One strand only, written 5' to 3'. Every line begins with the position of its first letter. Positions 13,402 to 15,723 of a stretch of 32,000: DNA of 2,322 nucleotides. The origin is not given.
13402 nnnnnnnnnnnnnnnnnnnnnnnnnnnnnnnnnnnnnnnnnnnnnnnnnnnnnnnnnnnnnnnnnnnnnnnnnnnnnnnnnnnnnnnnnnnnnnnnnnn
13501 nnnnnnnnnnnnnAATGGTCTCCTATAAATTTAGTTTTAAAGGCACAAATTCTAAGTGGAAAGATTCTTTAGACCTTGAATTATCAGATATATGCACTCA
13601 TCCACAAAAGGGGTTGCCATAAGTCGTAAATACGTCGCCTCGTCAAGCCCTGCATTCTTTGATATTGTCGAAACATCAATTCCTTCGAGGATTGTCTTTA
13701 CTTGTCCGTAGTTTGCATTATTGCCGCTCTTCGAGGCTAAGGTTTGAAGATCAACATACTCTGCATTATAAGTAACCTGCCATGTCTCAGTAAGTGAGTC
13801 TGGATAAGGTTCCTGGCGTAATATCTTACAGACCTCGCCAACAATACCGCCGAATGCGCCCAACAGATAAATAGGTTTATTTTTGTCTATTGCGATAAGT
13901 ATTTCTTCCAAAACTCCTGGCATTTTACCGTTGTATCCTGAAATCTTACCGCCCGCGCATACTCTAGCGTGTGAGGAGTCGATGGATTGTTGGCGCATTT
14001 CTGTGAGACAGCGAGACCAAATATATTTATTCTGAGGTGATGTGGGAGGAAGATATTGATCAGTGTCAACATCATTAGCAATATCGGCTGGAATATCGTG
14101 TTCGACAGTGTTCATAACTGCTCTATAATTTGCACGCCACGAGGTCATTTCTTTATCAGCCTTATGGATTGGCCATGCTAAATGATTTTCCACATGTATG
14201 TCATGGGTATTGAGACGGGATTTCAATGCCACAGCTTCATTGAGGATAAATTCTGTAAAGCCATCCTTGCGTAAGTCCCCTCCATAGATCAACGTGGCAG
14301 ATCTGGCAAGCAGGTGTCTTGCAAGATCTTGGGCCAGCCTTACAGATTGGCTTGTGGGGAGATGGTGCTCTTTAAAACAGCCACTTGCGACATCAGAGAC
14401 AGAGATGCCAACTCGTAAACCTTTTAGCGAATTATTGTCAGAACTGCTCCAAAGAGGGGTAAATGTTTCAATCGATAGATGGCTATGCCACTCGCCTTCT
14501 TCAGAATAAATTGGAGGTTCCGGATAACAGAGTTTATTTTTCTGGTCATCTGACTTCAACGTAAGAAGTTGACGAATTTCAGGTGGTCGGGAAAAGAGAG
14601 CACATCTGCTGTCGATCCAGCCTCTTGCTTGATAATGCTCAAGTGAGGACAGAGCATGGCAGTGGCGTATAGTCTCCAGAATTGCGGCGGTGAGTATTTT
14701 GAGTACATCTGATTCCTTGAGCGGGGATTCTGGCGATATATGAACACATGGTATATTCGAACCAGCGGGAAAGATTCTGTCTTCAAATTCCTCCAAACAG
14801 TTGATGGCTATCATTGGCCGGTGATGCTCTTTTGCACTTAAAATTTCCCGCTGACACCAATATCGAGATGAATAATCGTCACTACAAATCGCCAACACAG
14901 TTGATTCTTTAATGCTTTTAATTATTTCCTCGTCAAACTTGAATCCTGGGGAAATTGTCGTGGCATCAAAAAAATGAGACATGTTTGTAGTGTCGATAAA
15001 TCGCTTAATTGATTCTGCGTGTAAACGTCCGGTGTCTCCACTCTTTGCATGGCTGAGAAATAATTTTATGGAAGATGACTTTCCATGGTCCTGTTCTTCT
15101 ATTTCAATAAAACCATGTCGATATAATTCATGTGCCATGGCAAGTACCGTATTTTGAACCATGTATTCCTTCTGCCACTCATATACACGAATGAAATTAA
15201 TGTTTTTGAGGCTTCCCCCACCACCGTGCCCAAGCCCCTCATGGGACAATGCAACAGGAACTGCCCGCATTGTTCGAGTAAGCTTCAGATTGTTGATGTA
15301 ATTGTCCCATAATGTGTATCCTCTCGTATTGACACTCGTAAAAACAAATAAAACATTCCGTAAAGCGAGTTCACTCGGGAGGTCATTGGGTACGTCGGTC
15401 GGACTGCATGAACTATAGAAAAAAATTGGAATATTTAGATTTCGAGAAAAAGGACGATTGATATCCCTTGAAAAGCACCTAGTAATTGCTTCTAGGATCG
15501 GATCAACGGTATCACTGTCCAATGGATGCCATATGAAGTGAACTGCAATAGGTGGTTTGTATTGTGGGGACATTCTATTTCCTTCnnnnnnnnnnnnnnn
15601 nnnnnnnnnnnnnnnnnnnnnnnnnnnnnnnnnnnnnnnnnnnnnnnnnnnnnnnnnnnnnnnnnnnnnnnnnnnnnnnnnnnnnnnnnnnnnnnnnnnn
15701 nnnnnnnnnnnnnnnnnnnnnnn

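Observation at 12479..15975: Thoeris-like operon whose SLOG sensor is fused to TIR rather than SIR2 or Macro, with two stand-alone TIR genes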

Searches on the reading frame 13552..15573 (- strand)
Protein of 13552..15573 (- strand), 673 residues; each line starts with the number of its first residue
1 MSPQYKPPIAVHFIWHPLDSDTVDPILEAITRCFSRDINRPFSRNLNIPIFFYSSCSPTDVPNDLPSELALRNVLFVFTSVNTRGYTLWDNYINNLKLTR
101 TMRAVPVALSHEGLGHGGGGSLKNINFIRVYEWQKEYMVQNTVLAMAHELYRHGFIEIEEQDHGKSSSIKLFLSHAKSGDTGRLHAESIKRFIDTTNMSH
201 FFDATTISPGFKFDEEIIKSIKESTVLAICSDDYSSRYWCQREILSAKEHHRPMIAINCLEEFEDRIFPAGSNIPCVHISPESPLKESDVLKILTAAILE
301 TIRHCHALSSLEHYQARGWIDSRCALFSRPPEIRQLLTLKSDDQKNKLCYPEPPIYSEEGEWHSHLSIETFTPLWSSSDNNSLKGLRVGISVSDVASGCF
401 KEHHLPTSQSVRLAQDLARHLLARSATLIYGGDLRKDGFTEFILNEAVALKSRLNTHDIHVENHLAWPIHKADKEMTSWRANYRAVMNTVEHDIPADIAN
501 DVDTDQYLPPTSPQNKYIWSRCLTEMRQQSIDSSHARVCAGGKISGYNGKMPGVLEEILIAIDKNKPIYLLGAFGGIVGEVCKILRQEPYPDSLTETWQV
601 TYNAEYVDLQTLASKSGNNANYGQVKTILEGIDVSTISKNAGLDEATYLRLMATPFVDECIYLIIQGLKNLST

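Call 3: search_protein_families(library=pfam, proteins=[window:13552-15573:-], max_evalue=0.01)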
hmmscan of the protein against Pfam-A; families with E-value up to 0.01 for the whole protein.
window:13552-15573:- (673 aa): 3 families
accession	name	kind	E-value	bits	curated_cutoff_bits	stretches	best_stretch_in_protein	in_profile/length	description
PF18163.6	LD_cluster2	-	2.4e-59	201.5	25.3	1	383-647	2-260/264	SLOG cluster2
PF13676.11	TIR_2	-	1.2e-07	32.7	28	1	172-261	2-92/122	TIR domain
PF01582.25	TIR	-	0.00016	22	21.3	1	171-249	4-82/179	TIR domain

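Call 4: search_protein_families(library=padloc, proteins=[window:13552-15573:-], max_evalue=0.01)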
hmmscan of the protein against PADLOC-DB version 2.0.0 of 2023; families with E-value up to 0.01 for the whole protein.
window:13552-15573:- (673 aa): 3 families
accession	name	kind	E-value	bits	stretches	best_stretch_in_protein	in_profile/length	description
PDLC05062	PDC-S66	-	0.00029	18.4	1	156-244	136-223/282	-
PDLC02961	RT-TIR_XII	-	0.00032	17.7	1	126-249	307-421/475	single gene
PDLC00434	ThsB1|ThsB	-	0.00073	16.7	1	169-252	139-221/396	TIR-like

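Call 5: search_protein_families(library=ncbifam, proteins=[window:13552-15573:-], max_evalue=0.01)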
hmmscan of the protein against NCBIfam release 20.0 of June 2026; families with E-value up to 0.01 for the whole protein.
window:13552-15573:- (673 aa): 2 families
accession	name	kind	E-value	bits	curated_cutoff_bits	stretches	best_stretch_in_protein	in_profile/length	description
NF042941.1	Retron_TIR_antiphage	equivalog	4.7e-06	25.7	600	1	160-247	331-417/464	TIR domain-containing anti-phage reverse transcriptase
NF058526.1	Thoeris_type3_ThcB4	equivalog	0.00023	20.1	220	1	170-258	129-216/375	Thoeris type III anti-phage system protein ThcB4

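Call 23: search_protein_families(library=ncbifam, proteins=[window:13552-15573:-], max_evalue=10)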
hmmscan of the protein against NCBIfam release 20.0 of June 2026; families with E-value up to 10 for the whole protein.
window:13552-15573:- (673 aa): 3 families
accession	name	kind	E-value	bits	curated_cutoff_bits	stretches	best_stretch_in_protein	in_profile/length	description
NF042941.1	Retron_TIR_antiphage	equivalog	4.7e-06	25.7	600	1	160-247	331-417/464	TIR domain-containing anti-phage reverse transcriptase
NF058526.1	Thoeris_type3_ThcB4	equivalog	0.00023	20.1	220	1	170-258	129-216/375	Thoeris type III anti-phage system protein ThcB4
NF040588.1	FxsC_Nterm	equivalog_domain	0.033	14.1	130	1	199-246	47-94/182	TIR-like protein FxsC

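Call 24: find_homologous_proteins(query=window:13552-15573:-, max_evalue=0.00001)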
Query window:13552-15573:- (673 aa): 944 proteins with E <= 0.00001 among 8000 candidates; the best 120 are listed.
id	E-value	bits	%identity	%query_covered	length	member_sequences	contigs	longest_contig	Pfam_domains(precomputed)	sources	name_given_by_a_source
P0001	0.0e+0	1553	99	100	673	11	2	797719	PF18163.7,PF13676.12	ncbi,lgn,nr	ncbi:MAG: TIR domain-containing protein [Geobacteraceae bacterium]|nr:TIR domain-containing protein 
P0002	0.0e+0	1376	85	100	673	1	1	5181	PF18163.7,PF13676.12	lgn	-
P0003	0.0e+0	1278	79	100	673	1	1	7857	PF18163.7,PF13676.12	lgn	-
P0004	0.0e+0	1240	76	100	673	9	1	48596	PF18163.7,PF13676.12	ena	-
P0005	0.0e+0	1239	77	100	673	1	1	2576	PF18163.7,PF13676.12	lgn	-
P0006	0.0e+0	1236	76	100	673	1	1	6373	PF18163.7,PF13676.12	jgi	-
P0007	0.0e+0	1231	77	100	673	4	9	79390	PF01582.26,PF18163.7,PF13676.12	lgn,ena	-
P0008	0.0e+0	1226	76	99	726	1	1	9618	PF18163.7,PF13676.12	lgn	-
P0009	0.0e+0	1221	76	100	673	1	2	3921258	PF18163.7,PF13676.12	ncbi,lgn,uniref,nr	ncbi:TIR domain-containing protein [Geobacter sp. AOG2]|uniref:TIR domain-containing protein n=1 Tax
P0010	0.0e+0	1217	75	100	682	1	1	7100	PF18163.7,PF13676.12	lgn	-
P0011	0.0e+0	1203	75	99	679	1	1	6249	PF18163.7,PF13676.12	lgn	-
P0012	0.0e+0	1200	74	100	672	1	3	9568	PF18163.7,PF13676.12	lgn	-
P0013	0.0e+0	1197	74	100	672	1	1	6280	PF18163.7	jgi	-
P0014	0.0e+0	1193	75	100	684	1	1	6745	PF18163.7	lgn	-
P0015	0.0e+0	1167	73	100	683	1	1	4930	PF01582.26,PF18163.7,PF13676.12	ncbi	-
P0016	0.0e+0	1153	72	100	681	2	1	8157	PF18163.7,PF13676.12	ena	-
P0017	0.0e+0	1145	72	100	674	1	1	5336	PF18163.7,PF13676.12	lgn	-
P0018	0.0e+0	1144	71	100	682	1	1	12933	PF01582.26,PF18163.7,PF13676.12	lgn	-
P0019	0.0e+0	1142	72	100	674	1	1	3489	PF18163.7,PF13676.12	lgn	-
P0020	0.0e+0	1134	72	100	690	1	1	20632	PF18163.7,PF13676.12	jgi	jgi:hypothetical protein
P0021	0.0e+0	1132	72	100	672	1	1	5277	PF18163.7,PF13676.12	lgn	-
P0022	0.0e+0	1131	70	100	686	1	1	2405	PF01582.26,PF18163.7,PF13676.12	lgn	-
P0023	0.0e+0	1131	71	100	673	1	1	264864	PF18163.7,PF13676.12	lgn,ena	-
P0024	0.0e+0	1129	71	100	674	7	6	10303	PF18163.7,PF13676.12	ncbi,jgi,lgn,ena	ncbi:MAG: hypothetical protein ABSF90_30050 [Syntrophobacteraceae bacterium]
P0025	0.0e+0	1124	71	100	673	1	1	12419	PF18163.7,PF13676.12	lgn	-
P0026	0.0e+0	1121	69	100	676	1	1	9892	PF18163.7,PF13676.12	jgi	jgi:hypothetical protein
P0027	0.0e+0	1121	71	100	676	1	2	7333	PF18163.7,PF13676.12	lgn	-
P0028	0.0e+0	1120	69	100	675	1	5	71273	PF18163.7,PF13676.12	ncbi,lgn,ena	-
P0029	0.0e+0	1118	70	100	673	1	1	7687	PF18163.7,PF13676.12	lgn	-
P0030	0.0e+0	1103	70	100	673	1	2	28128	PF18163.7,PF13676.12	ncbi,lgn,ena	-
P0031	0.0e+0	1100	69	98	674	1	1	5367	PF18163.7,PF13676.12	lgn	-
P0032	0.0e+0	1100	70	100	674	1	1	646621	PF18163.7,PF13676.12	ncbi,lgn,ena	-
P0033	0.0e+0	1096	68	100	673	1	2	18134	PF18163.7,PF13676.12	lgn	-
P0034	0.0e+0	1096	69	100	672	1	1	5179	PF18163.7,PF13676.12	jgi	-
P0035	0.0e+0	1095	68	100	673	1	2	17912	PF18163.7,PF13676.12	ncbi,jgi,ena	-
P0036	0.0e+0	1095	68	99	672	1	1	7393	PF18163.7,PF13676.12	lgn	-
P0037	0.0e+0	1092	69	100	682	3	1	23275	PF18163.7,PF13676.12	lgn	-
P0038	0.0e+0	1089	67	100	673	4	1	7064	PF18163.7,PF13676.12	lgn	-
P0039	0.0e+0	1087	69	100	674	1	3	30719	PF18163.7,PF13676.12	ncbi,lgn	-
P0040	0.0e+0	1087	67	99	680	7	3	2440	PF18163.7,PF13676.12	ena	-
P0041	0.0e+0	1085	68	100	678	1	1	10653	PF18163.7,PF13676.12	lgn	-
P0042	0.0e+0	1071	67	99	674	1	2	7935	PF18163.7,PF13676.12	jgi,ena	-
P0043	0.0e+0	1070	66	100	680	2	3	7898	PF18163.7,PF13676.12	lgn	-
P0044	0.0e+0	1066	66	100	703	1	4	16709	PF18163.7,PF13676.12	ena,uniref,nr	uniref:TIR domain-containing protein n=1 Tax=Candidatus Kentrum sp. UNK TaxID=2126344 RepID=A0A451B1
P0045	0.0e+0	1065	67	99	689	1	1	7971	PF18163.7,PF13676.12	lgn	-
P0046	0.0e+0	1062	66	100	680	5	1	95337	PF18163.7,PF13676.12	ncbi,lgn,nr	ncbi:MAG: TIR domain-containing protein [Desulfuromonadales bacterium]|nr:TIR domain-containing prot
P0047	0.0e+0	1062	66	100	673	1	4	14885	PF18163.7,PF13676.12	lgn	-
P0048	0.0e+0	1062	67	100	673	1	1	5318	PF01582.26,PF18163.7,PF13676.12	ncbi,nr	ncbi:MAG: toll/interleukin-1 receptor domain-containing protein [Dehalococcoidales bacterium]|nr:tol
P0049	0.0e+0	1060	66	100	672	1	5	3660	PF18163.7,PF13676.12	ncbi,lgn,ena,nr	ncbi:MAG: hypothetical protein BECKG1743D_GA0114223_105682 [Candidatus Kentron sp. G]|nr:MAG: hypoth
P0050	0.0e+0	1060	67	100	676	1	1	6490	PF18163.7,PF13676.12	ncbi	ncbi:MAG: TIR domain-containing protein [Syntrophorhabdaceae bacterium]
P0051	0.0e+0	1058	66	100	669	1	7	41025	PF18163.7,PF13676.12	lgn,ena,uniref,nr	uniref:TIR domain-containing protein n=1 Tax=Candidatus Kentrum sp. SD TaxID=2126332 RepID=A0A450Y96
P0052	0.0e+0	1051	66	100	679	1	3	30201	PF18163.7,PF13676.12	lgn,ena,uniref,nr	uniref:TIR domain n=1 Tax=Candidatus Kentrum sp. TUN TaxID=2126343 RepID=A0A450ZFW9_9GAMM|nr:MAG: TI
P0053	0.0e+0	1044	65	100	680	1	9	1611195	PF01582.26,PF18163.7,PF13676.12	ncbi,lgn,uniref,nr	ncbi:TIR domain-containing protein [Geomonas sp. Red32]|uniref:TIR domain-containing protein n=1 Tax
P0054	0.0e+0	1038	65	99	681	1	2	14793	PF18163.7,PF13676.12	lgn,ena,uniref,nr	uniref:TIR domain n=1 Tax=Candidatus Kentrum sp. LFY TaxID=2126342 RepID=A0A450UZ80_9GAMM|nr:MAG: TI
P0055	0.0e+0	1036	63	100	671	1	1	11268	PF18163.7,PF13676.12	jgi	jgi:hypothetical protein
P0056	0.0e+0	1033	64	99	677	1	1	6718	PF18163.7,PF13676.12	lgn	-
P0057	0.0e+0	1031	65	99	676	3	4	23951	PF18163.7,PF13676.12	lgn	-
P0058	0.0e+0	1013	64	100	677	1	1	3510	PF18163.7,PF13676.12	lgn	-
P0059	0.0e+0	1011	60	100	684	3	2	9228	PF18163.7,PF13676.12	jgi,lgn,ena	-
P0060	1.0e-297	1007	61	100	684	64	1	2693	PF18163.7,PF13676.12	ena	-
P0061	2.1e-297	1006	61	100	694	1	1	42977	PF18163.7,PF13676.12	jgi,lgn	jgi:hypothetical protein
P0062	2.4e-296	1003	61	100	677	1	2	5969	PF18163.7,PF13676.12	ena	-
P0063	5.3e-295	998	63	100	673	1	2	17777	PF18163.7,PF13676.12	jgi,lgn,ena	-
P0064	1.1e-294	997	61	99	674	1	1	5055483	PF18163.7,PF13676.12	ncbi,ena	-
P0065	3.4e-294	996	62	100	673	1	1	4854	PF18163.7,PF13676.12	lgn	-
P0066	2.0e-293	993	60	100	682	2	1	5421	PF18163.7,PF13676.12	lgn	-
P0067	9.6e-293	991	62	100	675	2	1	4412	PF18163.7,PF13676.12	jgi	-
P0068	4.6e-292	989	61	100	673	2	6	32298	PF18163.7,PF13676.12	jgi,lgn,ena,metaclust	metaclust:\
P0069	7.7e-292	988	61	100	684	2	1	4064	PF18163.7,PF13676.12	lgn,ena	-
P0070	8.4e-292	988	59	100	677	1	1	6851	PF18163.7,PF13676.12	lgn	-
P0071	8.8e-292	988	59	100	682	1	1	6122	PF18163.7,PF13676.12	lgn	-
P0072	2.5e-291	986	62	100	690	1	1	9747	PF18163.7,PF13676.12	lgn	-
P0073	3.1e-291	986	61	100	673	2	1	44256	PF18163.7,PF13676.12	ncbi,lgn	-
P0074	4.2e-291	985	60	100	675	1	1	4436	PF18163.7,PF13676.12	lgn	-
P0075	4.4e-291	985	60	100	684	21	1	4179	PF18163.7,PF13676.12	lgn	-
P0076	1.7e-290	983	59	100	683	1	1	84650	PF18163.7,PF13676.12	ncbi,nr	ncbi:MAG: TIR domain-containing protein [wastewater metagenome]|nr:TIR domain-containing protein [Ca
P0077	6.9e-290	981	60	100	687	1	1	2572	PF18163.7,PF13676.12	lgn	-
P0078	1.0e-289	981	59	100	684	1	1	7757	PF18163.7,PF13676.12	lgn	-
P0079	4.1e-288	976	64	94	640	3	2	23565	PF18163.7,PF13676.12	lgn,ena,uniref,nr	uniref:TIR domain-containing protein n=1 Tax=Candidatus Kentrum sp. MB TaxID=2138164 RepID=A0A450XIT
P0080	4.9e-288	975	60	100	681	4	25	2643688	PF18163.7,PF13676.12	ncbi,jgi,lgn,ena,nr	ncbi:MAG TPA: hypothetical protein PLA59_04710 [Myxococcota bacterium]|nr:hypothetical protein [Myxo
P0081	7.5e-288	975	61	100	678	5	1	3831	PF18163.7,PF13676.12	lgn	-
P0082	6.6e-287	972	60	99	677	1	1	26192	PF18163.7,PF13676.12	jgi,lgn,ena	-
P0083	8.4e-287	971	59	100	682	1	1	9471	PF18163.7,PF13676.12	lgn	-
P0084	1.2e-286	971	60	100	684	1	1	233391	PF18163.7,PF13676.12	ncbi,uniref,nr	ncbi:hypothetical protein OS175_07495 [Marinicella sp. S1101]|uniref:TIR domain-containing protein n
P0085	3.5e-286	969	59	100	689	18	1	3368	PF18163.7,PF13676.12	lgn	-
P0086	6.4e-286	968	60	100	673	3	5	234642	PF18163.7,PF13676.12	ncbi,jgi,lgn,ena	-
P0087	1.8e-285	967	59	100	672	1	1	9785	PF18163.7,PF13676.12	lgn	-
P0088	8.1e-285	965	58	100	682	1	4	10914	PF18163.7,PF13676.12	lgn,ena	-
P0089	1.5e-284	964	59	100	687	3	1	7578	PF18163.7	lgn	-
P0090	8.2e-284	961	58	100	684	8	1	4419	PF18163.7,PF13676.12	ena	-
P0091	5.5e-281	952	59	100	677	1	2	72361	PF18163.7,PF13676.12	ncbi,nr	ncbi:TIR domain-containing protein [Desulfosarcina sp. OttesenSCG-928-A07]|nr:TIR domain-containing 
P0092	1.1e-279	948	59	100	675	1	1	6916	PF18163.7,PF13676.12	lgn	-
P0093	1.6e-279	947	60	100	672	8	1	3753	PF18163.7,PF13676.12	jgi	jgi:hypothetical protein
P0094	6.4e-279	945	70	84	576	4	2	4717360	PF18163.7,PF13676.12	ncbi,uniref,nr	ncbi:TIR domain-containing protein [Geobacter sp. SVR]|uniref:TIR domain-containing protein n=1 Tax=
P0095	5.0e-278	942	58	100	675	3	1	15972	PF18163.7,PF13676.12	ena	-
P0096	1.2e-277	941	57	100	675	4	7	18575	PF18163.7,PF13676.12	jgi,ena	-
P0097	2.5e-277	940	57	100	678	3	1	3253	PF18163.7,PF13676.12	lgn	-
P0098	1.1e-275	934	69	84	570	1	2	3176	PF18163.7,PF13676.12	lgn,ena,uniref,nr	uniref:TIR domain-containing protein n=1 Tax=Candidatus Kentrum sp. DK TaxID=2126562 RepID=A0A450TM7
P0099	2.2e-275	933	73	80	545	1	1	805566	PF01582.26,PF18163.7,PF13676.12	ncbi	ncbi:MAG: TIR domain-containing protein [Pedobacter sp.]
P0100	4.3e-275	932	60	100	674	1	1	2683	PF18163.7,PF13676.12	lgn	-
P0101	1.7e-273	927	58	100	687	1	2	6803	PF18163.7,PF13676.12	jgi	jgi:SLOG cluster2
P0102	5.2e-273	926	58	99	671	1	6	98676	PF18163.7,PF13676.12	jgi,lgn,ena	-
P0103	1.9e-271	920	57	100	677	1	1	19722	PF18163.7,PF13676.12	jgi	jgi:hypothetical protein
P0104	2.1e-271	920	58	100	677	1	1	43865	PF18163.7,PF13676.12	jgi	-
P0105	9.8e-271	918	58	100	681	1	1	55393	PF18163.7,PF13676.12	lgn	-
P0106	2.7e-268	910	57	99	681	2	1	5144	PF18163.7,PF13676.12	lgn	-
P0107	3.4e-268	910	57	100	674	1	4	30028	PF18163.7,PF13676.12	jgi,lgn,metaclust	metaclust:\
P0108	4.9e-268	909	56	100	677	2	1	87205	PF18163.7,PF13676.12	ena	-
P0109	1.2e-267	908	58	100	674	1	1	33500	PF18163.7,PF13676.12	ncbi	ncbi:MAG: hypothetical protein ACXV8P_00200 [Methylobacter sp.]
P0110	2.8e-266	903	56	100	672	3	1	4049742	PF18163.7,PF13676.12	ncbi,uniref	ncbi:hypothetical protein ACPUEK_12440 [Marinomonas gallaica]|uniref:hypothetical protein n=1 Tax=Ma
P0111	1.3e-265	901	57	100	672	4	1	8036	PF18163.7,PF13676.12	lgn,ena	-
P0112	1.5e-265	901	57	100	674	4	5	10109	PF18163.7,PF13676.12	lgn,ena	-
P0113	4.6e-265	899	57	100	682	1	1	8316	PF18163.7,PF13676.12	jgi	-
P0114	2.8e-264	897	55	100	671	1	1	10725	PF18163.7,PF13676.12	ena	-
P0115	1.0e-263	895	58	100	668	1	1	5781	PF18163.7,PF13676.12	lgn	-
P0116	1.3e-263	894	58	100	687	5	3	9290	PF18163.7,PF13676.12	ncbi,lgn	-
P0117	1.5e-263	894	54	100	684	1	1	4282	PF18163.7,PF13676.12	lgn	-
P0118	1.5e-263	894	56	99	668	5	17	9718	PF18163.7,PF13676.12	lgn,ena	-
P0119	4.3e-263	893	56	100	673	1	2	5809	PF18163.7,PF13676.12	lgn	-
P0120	1.1e-262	891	57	100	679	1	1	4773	PF18163.7,PF13676.12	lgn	-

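Call 26: find_related_loci(query=A1, collection=genome_contigs, flank=6000)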
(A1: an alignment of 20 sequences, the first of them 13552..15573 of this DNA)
Query A1 (673 aa) in genome_contigs; peptide patterns used: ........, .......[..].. (x = any residue, [..] = any of these).
212 stretches matched a pattern; 186 encode a relative of the query (tblastn E <= 1e-3); the best 80 are kept; 80 distinct loci.
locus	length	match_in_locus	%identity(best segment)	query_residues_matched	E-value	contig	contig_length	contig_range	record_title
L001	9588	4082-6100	100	1-673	0e+0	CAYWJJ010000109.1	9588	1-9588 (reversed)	MAG TPA_asm: uncultured Geobacter sp. isolate SRP302447_co2_181 genome assembly, contig: NODE_20041_length_9588_cov_33.8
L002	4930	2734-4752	73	1-673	0e+0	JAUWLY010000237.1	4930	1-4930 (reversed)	MAG: Candidatus Stahlbacteria bacterium isolate CSMAG_2384 CSMAG_2384_k141_212613_length_4930_cov_6.9323, whole genome s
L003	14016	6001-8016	71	1-673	0e+0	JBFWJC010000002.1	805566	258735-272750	MAG: Pedobacter sp. isolate CA_2019_NHSR_12 NODE_6_length_805566_cov_29.496511_NHSR, whole genome shotgun sequence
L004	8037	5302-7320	71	1-673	0e+0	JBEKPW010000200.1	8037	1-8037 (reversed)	MAG: Syntrophobacteraceae bacterium isolate SPRUCE 473 SPRUCE_473_200, whole genome shotgun sequence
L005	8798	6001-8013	69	1-671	0e+0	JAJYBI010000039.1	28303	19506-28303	MAG: Deltaproteobacteria bacterium isolate BP8.bin75 NODE_2029_length_28303_cov_2.425859, whole genome shotgun sequence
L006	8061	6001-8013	69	1-671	0e+0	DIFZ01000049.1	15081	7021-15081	MAG TPA_asm: Geobacter sp. UBA5735 UBA5735_contig_11267, whole genome shotgun sequence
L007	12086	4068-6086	70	1-673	0e+0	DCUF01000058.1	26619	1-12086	MAG TPA_asm: Deltaproteobacteria bacterium UBA2221 UBA2221_contig_15184, whole genome shotgun sequence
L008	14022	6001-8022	70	1-673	0e+0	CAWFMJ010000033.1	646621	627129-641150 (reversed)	MAG: uncultured delta proteobacterium isolate MFD02138.bin.2.69 genome assembly, contig: contig_21474, whole genome shot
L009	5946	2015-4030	61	1-673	0e+0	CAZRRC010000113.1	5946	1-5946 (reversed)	MAG TPA_asm: uncultured Proteiniphilum sp. isolate SRP263991_co1_268 genome assembly, contig: NODE_22698_length_5946_cov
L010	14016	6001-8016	60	1-673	0e+0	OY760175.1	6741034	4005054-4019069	MAG: uncultured Desulfospira sp. isolate 271fe3a7-c87a-42bf-b72a-f39fa9e244f5 genome assembly, chromosome: 1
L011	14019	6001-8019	66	1-673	0e+0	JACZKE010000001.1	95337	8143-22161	MAG: Desulfuromonadales bacterium isolate MAG37 geobacteraceae_1_contig_8563, whole genome shotgun sequence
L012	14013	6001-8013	60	1-672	0e+0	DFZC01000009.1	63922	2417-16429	MAG TPA_asm: Synergistaceae bacterium UBA4066 UBA4066_contig_22780, whole genome shotgun sequence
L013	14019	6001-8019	59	1-673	0e+0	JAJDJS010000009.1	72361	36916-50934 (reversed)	Desulfosarcina sp. OttesenSCG-928-A07 AH-928-A07_NODE_9, whole genome shotgun sequence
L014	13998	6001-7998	56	1-669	0e+0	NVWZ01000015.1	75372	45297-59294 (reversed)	MAG: Thiotrichaceae bacterium isolate NORP24 Contig_source1383C_920, whole genome shotgun sequence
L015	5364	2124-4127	55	1-671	0e+0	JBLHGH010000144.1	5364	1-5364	MAG: Candidatus Latescibacterota bacterium isolate 3300054976_91 Ga0535667_0037794, whole genome shotgun sequence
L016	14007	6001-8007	54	1-672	0e+0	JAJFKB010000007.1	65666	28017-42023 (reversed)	MAG: Gammaproteobacteria bacterium isolate OFTM196 OFTM196_6, whole genome shotgun sequence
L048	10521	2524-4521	46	5-671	0e+0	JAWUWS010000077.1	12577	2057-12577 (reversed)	MAG: Psychrosphaera sp. isolate HBSea_ice_MAG489 BAT.489_1038725_flag=0_multi=13.9739_len=12577, whole genome shotgun se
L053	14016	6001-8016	65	1-672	0e+0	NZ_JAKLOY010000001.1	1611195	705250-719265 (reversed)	Geomonas sp. Red32 Scaffold1, whole genome shotgun sequence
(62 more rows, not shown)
